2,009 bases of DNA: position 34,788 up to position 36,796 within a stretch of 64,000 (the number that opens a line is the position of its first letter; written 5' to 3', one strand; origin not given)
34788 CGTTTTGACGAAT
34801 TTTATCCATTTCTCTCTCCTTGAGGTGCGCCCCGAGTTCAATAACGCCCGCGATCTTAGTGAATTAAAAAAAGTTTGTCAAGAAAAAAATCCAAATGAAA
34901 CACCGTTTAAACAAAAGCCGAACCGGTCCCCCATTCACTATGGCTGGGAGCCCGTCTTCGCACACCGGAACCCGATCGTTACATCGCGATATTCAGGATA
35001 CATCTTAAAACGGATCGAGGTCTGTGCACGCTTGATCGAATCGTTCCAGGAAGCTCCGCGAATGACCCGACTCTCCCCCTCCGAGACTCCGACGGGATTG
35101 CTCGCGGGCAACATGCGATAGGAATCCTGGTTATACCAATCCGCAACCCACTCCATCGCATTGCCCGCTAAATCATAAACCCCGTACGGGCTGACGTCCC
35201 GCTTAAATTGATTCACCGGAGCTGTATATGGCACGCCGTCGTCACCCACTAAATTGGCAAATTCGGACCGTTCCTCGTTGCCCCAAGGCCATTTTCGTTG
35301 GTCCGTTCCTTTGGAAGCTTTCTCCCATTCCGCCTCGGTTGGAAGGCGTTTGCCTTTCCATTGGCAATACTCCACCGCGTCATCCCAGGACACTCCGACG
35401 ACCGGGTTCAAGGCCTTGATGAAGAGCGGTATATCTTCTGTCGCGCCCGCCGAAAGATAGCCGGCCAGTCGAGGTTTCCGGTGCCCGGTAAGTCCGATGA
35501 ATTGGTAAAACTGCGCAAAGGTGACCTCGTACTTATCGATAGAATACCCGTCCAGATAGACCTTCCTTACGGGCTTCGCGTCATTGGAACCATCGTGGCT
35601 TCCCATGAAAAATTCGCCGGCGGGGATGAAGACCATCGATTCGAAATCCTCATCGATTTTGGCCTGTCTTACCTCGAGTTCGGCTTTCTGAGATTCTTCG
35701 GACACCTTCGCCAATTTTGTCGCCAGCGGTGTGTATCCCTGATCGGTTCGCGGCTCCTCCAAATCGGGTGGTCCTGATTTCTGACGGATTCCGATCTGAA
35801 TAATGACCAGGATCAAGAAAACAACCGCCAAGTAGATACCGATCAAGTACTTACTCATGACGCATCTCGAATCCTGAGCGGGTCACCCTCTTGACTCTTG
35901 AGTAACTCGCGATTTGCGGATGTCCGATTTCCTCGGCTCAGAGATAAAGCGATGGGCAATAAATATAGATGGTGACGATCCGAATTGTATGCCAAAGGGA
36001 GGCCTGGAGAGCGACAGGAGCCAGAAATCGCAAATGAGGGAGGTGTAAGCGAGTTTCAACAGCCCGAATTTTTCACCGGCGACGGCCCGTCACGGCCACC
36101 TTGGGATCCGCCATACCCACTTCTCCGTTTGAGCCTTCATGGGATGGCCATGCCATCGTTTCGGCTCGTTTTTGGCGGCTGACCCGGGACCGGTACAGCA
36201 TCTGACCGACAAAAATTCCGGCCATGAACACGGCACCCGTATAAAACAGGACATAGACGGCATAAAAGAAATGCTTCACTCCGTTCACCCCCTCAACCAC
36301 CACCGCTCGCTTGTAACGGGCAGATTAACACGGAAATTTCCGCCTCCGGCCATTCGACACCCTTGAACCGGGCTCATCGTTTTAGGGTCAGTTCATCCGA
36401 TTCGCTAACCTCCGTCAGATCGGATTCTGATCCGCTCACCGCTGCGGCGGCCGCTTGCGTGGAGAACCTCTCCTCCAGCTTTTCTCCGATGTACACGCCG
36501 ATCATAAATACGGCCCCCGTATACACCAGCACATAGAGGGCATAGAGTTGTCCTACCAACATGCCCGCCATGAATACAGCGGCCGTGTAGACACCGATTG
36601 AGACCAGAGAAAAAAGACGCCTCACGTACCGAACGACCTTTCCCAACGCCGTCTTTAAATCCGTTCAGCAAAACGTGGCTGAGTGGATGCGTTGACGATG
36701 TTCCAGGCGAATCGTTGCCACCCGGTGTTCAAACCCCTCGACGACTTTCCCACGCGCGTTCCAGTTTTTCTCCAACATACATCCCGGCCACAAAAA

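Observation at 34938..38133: Paired membrane-anchored FGE/SUMF1-like proteins flank a family of tiny '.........'-motif membrane proteins, co-directional with the oxidase operon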

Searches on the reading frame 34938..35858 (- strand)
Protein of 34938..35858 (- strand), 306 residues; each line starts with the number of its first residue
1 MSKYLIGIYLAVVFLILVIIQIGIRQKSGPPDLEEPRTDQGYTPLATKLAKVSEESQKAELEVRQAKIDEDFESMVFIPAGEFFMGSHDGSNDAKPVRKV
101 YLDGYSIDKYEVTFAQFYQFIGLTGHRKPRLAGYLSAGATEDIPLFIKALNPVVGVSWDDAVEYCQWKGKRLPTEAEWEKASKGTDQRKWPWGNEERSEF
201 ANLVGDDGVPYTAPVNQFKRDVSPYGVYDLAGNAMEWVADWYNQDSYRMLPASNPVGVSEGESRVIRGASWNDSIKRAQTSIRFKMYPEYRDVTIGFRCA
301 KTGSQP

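Call 3: search_protein_families(library=pfam, proteins=[window:34938-35858:-], max_evalue=0.01)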
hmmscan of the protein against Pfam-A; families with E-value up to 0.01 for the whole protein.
window:34938-35858:- (306 aa): 1 family
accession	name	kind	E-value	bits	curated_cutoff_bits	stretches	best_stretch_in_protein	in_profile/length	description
PF03781.23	FGE-sulfatase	-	1.2e-56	192.6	23.3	1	73-301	3-255/255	Sulfatase-modifying factor enzyme 1-like domain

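Call 4: search_protein_families(library=ncbifam, proteins=[window:34938-35858:-], max_evalue=0.01)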
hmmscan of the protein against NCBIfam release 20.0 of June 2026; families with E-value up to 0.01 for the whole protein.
window:34938-35858:- (306 aa): 10 families
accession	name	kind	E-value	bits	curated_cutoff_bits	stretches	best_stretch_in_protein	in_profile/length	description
TIGR03525.2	GldK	equivalog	3e-30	105.9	350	2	152-301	221-405/408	T9SS ring complex lipoprotein PorK/GldK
TIGR03440.2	egtB_TIGR03440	equivalog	5.1e-24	85.1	360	2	148-300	271-413/413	ergothioneine biosynthesis protein EgtB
NF041186.1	SenA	equivalog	3.1e-23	82.8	420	1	69-300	164-381/382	selenoneine synthase SenA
NF051459.1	pyoverdine_PvdO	equivalog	3e-22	79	500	1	70-301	31-278/280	dihydropyoverdine dehydrogenase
TIGR02171.1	Fb_sc_TIGR02171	subfamily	2.5e-11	42.3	544.35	1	166-290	155-267/912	TIGR02171 family lipoprotein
TIGR03524.1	GldJ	equivalog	3e-09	36.1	458.2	1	205-243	330-366/559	gliding motility lipoprotein GldJ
TIGR04344.1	ovoA_Nterm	equivalog_domain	5.2e-09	35.5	400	1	153-299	297-443/444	5-histidylcysteine sulfoxide synthase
TIGR03530.1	GldJ_short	equivalog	1.3e-07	30.9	382.9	1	197-301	271-390/396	gliding motility lipoprotein GldJ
NF047763.1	LIC_10572_fam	equivalog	0.0005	20.1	200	1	156-188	129-161/205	LIC_10572 family protein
TIGR04373.1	egtB_X_signatur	signature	0.0029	17.7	71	1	262-300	11-49/50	EgtB-related enzyme signature domain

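Call 76: search_solved_structures(query=window:34938-35858:-, max_evalue=1e-10, show_alignments=2)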
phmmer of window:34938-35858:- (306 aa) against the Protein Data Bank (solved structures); distinct sequences matched with E-value up to 1e-10: 25.
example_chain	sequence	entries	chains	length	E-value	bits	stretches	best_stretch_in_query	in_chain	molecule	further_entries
2aft_X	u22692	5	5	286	5.9e-34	121.1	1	148-301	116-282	Sulfatase modifying factor 1 | Sulfatase-modifying factor 1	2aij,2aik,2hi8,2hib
2aii_X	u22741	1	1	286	9e-34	120.5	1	148-301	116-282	Sulfatase modifying factor 1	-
2afy_X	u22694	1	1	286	1.1e-33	120.1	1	148-301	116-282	Sulfatase modifying factor 1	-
31dc_A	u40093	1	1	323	1.3e-33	119.9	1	148-301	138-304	Formylglycine-generating enzyme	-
1y1e_X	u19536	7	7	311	1.6e-33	119.7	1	148-301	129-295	C-alpha-formyglycine-generating enzyme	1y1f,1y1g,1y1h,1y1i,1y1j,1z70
5ssy_A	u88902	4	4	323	1.8e-33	119.5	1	148-301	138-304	Formylglycine-generating enzyme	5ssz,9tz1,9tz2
5ssx_A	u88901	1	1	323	5.4e-33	117.9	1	148-301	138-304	Formylglycine-generating enzyme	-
6s07_A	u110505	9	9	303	7.4e-33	117.5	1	150-301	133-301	Formylglycine-generating enzyme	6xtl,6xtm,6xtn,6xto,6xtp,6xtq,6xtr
8aru_A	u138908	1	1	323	1.2e-32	116.8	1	148-301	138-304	Formylglycine-generating enzyme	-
5nxl_A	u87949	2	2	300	5.4e-32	114.6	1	150-301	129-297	Non-specific serine/threonine protein kinase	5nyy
6muj_A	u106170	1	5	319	6.6e-29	104.5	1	149-301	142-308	Formylglycine-generating enzyme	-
2q17_A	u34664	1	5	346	6.8e-29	104.4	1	149-301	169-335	formylglycine generating enzyme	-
1y4j_A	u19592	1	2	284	2.4e-25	92.8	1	151-306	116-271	Sulfatase modifying factor 2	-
7ml6_A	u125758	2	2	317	5.1e-23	85.1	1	151-203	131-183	CalU17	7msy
6vqp_A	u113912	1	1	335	7.7e-23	84.6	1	151-203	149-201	CalU17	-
2y3c_A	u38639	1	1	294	3e-16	62.9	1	156-300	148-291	TREPONEMA DENTICOLA VARIABLE PROTEIN 1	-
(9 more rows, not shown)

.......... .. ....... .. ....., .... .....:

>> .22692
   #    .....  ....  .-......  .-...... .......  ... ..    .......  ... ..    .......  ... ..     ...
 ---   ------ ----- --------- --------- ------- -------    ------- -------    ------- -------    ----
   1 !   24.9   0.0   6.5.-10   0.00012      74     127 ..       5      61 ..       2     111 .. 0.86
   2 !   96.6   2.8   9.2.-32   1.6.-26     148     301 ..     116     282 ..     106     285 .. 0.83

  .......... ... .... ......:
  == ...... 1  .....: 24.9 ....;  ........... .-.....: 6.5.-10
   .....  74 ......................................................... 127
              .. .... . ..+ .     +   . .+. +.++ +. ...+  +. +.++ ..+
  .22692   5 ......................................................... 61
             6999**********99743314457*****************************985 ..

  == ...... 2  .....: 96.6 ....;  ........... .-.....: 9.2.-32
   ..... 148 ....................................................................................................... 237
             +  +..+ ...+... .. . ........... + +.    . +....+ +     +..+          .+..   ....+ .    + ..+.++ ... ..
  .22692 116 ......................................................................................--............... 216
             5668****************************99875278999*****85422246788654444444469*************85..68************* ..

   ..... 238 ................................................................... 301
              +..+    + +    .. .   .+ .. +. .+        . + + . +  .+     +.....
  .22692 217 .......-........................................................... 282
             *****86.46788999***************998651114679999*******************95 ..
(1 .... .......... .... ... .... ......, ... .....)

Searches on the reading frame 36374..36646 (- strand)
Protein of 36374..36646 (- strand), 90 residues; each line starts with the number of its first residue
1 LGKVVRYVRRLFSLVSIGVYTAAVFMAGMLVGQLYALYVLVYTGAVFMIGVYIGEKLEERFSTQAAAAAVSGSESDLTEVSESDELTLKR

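Call 3: search_protein_families(library=pfam, proteins=[window:36374-36646:-], max_evalue=0.01)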
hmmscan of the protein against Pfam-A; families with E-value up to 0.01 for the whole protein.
window:36374-36646:- (90 aa): 0 families

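Call 4: search_protein_families(library=ncbifam, proteins=[window:36374-36646:-], max_evalue=0.01)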
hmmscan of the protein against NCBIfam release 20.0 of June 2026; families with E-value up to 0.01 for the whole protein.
window:36374-36646:- (90 aa): 0 families

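Call 16: find_homologous_proteins(query=window:36377-36625:-, max_evalue=10)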
Query seq(83 aa) (83 aa): 45 proteins with E <= 10 among 46 candidates.
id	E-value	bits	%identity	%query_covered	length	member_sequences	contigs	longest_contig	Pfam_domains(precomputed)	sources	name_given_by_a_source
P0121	2.4e-42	159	99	100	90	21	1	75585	-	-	-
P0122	7.1e-38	145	90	100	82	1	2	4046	-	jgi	jgi:hypothetical protein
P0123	1.1e-37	144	89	100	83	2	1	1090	-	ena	-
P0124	5.8e-37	142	89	100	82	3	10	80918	-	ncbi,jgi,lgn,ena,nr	ncbi:MAG TPA: hypothetical protein VMN77_09295 [Nitrospiria bacterium]|jgi:hypothetical protein|nr:h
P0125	1.9e-35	137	83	100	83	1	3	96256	-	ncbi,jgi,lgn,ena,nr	ncbi:MAG TPA: hypothetical protein VLY20_03455 [Nitrospiria bacterium]|nr:hypothetical protein [Nitr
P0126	1.6e-32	128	78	100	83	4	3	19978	-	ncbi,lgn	-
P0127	2.1e-32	127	80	100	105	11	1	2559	-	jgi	-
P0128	1.0e-31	125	77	100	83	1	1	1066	-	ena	-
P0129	2.1e-31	124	73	100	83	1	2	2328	-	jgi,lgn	-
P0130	2.7e-31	124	73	100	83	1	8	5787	-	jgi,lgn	-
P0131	1.0e-30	122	79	100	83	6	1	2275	-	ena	-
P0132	1.0e-30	122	76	100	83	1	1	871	-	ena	-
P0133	1.1e-30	122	76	100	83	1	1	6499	-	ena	-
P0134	2.1e-30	121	76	100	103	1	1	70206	-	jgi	jgi:hypothetical protein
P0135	1.0e-29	119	71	100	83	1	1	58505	-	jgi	jgi:hypothetical protein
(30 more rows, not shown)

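Call 41: search_protein_representatives(alignment_id=A2)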
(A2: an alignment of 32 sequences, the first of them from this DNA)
Query: 32 sequences, 84 profile positions. Proteins with E-value up to 0.001 (for the whole library): 40; up to 1e-10: 19; up to 1e-30: 0. The best 40 are listed.
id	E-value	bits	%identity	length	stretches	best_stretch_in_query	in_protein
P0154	2.0e-30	120.4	-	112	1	1-77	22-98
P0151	2.7e-30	120.0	-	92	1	1-76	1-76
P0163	2.9e-30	119.9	-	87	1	1-82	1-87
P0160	1.1e-28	114.9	-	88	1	1-82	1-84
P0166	2.0e-28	114.0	-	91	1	1-73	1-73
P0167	8.5e-28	112.0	-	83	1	1-83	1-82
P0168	6.0e-26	106.1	-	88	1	1-73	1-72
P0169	2.5e-25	104.1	-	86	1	2-78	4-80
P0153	1.6e-24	101.5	-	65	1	19-83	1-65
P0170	2.6e-24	100.8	-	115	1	2-82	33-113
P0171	8.2e-22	92.8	-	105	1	1-79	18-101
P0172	2.8e-18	81.5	-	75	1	10-78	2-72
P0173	5.2e-18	80.6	-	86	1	1-75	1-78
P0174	1.7e-14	69.4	-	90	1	1-71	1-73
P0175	3.6e-14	68.3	-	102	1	1-82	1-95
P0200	3.8e-04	36.2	-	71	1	5-67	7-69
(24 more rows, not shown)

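Call 44: find_homologous_proteins(query=A3, max_evalue=10)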
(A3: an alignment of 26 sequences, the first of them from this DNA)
Query A3 (26 sequences) (83 aa, profile of the alignment): 129 proteins with E <= 10 among 1714 candidates; the best 120 are listed.
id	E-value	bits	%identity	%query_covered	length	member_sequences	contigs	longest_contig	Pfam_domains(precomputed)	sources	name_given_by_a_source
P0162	5.4e-29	118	49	99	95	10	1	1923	-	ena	-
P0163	2.3e-28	116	53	99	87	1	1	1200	-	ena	-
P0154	2.1e-25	106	58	93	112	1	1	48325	-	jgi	jgi:hypothetical protein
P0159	3.3e-25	105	52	92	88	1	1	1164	-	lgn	-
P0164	1.3e-24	104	48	92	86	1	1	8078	-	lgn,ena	-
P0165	6.9e-24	101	49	69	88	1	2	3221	-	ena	-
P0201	3.7e-23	99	32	95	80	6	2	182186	-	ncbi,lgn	-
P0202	4.8e-23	98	37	36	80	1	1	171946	-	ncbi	ncbi:MAG: hypothetical protein AB1451_03370 [Nitrospirota bacterium]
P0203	5.9e-23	98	30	77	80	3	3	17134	-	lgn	-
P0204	8.6e-23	98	33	63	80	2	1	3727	-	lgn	-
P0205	8.7e-23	98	33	63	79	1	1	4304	-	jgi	jgi:hypothetical protein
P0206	8.8e-23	98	44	65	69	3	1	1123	-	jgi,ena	jgi:hypothetical protein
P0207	9.9e-23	97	35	63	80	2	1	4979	-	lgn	-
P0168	1.3e-22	97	46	69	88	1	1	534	-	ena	-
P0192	1.5e-22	97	28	95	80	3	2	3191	-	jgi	jgi:hypothetical protein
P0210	1.8e-22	97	28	55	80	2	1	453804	-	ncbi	ncbi:MAG: hypothetical protein ACOYXR_04000 [Nitrospirota bacterium]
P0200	1.7e-17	81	28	77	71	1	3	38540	-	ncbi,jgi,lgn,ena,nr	ncbi:MAG TPA: hypothetical protein VN944_04815 [Nitrospiria bacterium]|nr:hypothetical protein [Nitr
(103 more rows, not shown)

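Call 45: find_encoding_contigs(protein=P0210, flank=10000, max_places=1)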
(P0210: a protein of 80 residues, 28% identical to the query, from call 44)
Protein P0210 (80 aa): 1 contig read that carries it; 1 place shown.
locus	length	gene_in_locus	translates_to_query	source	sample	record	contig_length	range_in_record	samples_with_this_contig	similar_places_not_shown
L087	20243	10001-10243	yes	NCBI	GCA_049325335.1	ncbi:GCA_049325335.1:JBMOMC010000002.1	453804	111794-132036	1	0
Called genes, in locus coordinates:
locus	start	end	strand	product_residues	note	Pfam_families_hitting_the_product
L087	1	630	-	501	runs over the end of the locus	PF02696:SelO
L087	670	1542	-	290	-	PF02678:Pirin, PF05726:Pirin_C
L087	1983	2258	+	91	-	-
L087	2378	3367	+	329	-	PF00483:NTP_transferase, PF12804:NTP_transf_3 (weak)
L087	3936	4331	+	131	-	PF00127:Copper-bind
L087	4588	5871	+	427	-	PF00174:Oxidored_molyb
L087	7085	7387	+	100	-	PF00563:EAL (weak)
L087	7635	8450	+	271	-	PF22904:NOMO1-like_2nd (faint), PF09430:EMC7_beta-sandw (faint), PF13620:CarboxypepD_reg, PF14686:fn3_3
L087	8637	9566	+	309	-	PF03781:FGE-sulfatase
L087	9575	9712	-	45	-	-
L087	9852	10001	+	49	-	-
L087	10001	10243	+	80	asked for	-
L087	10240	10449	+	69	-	-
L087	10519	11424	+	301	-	PF03781:FGE-sulfatase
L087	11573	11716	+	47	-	-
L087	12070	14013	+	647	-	PF01654:Cyt_bd_oxida_I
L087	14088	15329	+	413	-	-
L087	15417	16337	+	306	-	PF13442:Cytochrome_CBB3 (weak)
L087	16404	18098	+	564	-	PF00034:Cytochrom_C, PF13442:Cytochrome_CBB3, PF00034:Cytochrom_C, PF13442:Cytochrome_CBB3, PF09459:EB_dh (weak)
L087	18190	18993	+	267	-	-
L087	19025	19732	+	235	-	PF00970:FAD_binding_6, PF00175:NAD_binding_1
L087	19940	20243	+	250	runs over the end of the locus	PF20772:TACO1_YebC_N, PF01709:Transcrip_reg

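Call 46: find_encoding_contigs(protein=P0201, flank=10000, max_places=1)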
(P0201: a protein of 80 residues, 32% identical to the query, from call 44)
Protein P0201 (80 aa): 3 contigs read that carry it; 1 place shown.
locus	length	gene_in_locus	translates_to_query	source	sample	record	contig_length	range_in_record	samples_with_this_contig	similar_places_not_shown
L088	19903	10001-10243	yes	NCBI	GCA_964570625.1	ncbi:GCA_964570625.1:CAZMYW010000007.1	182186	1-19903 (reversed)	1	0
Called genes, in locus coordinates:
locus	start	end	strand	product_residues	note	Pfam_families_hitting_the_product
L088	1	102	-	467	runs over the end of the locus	PF02878:PGM_PMM_I, PF02879:PGM_PMM_II, PF02880:PGM_PMM_III, PF00408:PGM_PMM_IV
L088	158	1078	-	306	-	PF00892:EamA, PF10639:TMEM234 (faint), PF00892:EamA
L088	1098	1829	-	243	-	PF14518:Haem_oxygenas_2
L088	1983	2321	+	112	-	PF02635:DsrE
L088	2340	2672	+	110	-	-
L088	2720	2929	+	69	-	-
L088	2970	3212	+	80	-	PF01206:TusA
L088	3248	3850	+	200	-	PF02635:DsrE, PF13686:DrsE_2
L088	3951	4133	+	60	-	-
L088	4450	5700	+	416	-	PF07498:Rho_N, PF07497:Rho_RNA_bind, PF00006:ATP-synt_ab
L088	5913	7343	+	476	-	PF00070:Pyr_redox (faint), PF01266:DAO (weak), PF01593:Amino_oxidase, PF07992:Pyr_redox_2 (faint), PF13450:NAD_binding_8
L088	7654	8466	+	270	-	PF14686:fn3_3 (weak), PF13620:CarboxypepD_reg (weak)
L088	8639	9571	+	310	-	PF03781:FGE-sulfatase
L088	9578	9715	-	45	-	-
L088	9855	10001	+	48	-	-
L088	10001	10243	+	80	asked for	-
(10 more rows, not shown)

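Call 47: find_encoding_contigs(protein=P0200, flank=10000, max_places=1)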
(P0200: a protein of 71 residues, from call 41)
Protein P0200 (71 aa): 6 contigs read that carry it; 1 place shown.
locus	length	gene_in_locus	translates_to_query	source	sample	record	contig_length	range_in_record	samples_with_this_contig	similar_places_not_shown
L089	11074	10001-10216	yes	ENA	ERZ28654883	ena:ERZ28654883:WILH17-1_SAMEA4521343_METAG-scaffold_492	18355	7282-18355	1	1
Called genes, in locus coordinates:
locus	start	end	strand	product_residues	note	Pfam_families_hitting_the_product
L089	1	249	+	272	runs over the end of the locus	PF12911:OppC_N (weak), PF00528:BPD_transp_1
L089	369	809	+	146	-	PF00034:Cytochrom_C, PF13442:Cytochrome_CBB3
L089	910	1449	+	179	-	PF28549:NDPSase_N (faint), PF00293:NUDIX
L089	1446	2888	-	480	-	PF14691:Fer4_20, PF01262:AlaDh_PNT_C (faint), PF00890:FAD_binding_2 (weak), PF01266:DAO (weak), PF07992:Pyr_redox_2, PF12831:FAD_oxidored (weak), PF13450:NAD_binding_8, PF01593:Amino_oxidase, +3 more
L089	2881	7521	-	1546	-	PF00310:GATase_2, PF04898:Glu_syn_central, PF01645:Glu_synthase, PF01493:GXGXG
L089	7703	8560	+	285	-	PF14686:fn3_3 (weak), PF13620:CarboxypepD_reg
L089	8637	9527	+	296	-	PF03781:FGE-sulfatase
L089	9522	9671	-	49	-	-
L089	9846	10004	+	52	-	-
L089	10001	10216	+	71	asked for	-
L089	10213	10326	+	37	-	-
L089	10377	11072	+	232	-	?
